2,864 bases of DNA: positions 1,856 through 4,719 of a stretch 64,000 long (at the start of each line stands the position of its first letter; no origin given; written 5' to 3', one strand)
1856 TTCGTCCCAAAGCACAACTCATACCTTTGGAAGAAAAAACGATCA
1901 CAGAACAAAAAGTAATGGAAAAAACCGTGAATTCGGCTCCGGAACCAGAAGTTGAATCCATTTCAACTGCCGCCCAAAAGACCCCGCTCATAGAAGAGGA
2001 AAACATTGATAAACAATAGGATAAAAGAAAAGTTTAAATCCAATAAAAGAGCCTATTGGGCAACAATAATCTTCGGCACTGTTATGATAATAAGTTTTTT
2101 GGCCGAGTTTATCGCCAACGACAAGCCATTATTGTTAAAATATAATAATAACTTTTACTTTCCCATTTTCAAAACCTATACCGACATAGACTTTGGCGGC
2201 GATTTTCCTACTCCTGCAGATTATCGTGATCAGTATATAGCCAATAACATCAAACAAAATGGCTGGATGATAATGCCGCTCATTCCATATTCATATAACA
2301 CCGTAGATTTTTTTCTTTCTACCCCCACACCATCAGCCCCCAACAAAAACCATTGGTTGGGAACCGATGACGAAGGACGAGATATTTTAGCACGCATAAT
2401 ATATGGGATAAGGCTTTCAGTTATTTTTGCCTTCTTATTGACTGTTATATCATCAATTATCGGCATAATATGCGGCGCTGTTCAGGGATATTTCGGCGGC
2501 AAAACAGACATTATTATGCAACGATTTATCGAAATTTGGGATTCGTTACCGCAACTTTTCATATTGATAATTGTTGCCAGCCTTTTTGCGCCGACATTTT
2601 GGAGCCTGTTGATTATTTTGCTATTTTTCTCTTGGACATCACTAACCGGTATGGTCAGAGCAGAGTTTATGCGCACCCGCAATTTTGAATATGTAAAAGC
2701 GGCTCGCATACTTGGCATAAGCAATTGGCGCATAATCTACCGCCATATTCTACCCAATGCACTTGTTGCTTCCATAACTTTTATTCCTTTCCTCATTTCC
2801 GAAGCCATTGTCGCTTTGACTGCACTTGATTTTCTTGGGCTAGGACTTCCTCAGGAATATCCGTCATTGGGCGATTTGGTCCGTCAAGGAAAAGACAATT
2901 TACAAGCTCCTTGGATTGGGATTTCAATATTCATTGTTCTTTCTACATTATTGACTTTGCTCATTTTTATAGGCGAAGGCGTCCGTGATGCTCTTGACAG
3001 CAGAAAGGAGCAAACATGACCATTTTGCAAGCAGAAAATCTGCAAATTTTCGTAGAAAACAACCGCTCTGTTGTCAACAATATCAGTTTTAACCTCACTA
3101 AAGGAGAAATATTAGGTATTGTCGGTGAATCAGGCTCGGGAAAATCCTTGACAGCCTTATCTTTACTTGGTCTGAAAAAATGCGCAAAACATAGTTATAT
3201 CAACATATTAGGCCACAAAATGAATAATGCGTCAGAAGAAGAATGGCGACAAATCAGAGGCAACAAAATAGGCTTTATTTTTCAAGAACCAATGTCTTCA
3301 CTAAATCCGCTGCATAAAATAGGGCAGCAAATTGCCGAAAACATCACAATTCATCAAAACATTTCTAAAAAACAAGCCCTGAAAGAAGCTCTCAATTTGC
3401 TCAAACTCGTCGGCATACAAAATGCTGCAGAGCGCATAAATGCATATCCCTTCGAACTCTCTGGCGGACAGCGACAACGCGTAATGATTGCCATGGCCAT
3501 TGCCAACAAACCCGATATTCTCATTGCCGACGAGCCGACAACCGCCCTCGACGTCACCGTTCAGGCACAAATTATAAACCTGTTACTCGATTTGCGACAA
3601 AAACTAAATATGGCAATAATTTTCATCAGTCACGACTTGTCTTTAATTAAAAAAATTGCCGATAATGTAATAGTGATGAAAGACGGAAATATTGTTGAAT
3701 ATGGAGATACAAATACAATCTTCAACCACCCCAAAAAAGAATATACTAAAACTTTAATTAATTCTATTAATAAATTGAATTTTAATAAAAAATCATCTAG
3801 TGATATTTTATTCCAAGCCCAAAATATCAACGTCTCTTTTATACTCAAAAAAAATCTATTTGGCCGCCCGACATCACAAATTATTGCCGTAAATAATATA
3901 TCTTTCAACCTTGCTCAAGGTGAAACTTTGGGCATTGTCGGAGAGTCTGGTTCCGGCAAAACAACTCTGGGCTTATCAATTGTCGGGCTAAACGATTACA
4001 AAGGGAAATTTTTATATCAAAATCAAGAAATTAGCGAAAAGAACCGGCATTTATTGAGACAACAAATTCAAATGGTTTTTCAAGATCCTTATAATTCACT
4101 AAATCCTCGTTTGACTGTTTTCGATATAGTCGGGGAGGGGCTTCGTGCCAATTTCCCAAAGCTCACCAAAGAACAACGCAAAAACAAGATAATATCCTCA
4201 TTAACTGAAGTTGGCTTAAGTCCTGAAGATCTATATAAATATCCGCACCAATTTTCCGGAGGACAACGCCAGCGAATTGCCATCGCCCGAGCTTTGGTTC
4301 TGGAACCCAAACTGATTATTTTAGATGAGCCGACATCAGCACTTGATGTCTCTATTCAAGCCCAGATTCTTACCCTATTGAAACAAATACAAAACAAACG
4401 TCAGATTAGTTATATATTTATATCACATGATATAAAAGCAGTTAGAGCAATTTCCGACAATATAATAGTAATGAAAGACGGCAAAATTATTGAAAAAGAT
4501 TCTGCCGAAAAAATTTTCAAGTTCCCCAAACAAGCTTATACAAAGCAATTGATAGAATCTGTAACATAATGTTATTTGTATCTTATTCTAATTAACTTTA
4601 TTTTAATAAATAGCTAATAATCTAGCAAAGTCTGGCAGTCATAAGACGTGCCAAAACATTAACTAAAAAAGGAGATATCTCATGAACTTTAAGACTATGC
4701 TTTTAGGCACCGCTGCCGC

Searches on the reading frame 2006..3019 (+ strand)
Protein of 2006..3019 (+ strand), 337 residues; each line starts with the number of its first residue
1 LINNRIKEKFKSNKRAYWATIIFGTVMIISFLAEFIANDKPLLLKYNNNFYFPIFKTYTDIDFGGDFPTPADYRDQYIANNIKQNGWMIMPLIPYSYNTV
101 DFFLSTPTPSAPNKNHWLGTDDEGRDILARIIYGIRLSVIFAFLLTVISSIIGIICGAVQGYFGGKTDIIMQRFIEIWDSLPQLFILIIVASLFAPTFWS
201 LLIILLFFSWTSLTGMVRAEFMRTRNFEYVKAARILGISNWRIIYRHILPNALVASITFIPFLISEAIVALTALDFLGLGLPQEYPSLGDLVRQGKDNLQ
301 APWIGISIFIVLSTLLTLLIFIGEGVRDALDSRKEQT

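Call 78: search_protein_families(library=pfam, proteins=[window:2006-3019:+], max_evalue=0.00001)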
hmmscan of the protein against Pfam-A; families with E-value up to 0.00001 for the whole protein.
window:2006-3019:+ (337 aa): 1 family
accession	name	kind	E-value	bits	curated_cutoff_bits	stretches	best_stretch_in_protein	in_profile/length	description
PF00528.27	BPD_transp_1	-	1.8e-28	100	26.4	1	153-334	1-182/184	Binding-protein-dependent transport system inner membrane component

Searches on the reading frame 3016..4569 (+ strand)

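Call 78: search_protein_families(library=pfam, proteins=[window:3016-4569:+], max_evalue=0.00001)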
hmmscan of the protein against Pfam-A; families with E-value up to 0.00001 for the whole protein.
window:3016-4569:+ (517 aa): 5 families
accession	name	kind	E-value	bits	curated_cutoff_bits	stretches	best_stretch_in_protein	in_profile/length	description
PF00005.33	ABC_tran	-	4.9e-68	228.4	25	2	292-441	1-137/137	ABC transporter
PF02463.25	SMC_N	-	2e-15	57.3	40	2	304-487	26-213/220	RecF/RecN/SMC N terminal domain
PF08352.17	oligo_HPY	-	3.2e-10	40.7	27.1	0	227-259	1-33/65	Oligopeptide/dipeptide transporter, C-terminal region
PF13304.12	AAA_21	-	5.5e-09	37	27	0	409-473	234-300/304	AAA domain, putative AbiEii toxin, Type IV TA system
PF13401.12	AAA_22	-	2.9e-07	31.3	27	0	307-469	10-121/130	AAA domain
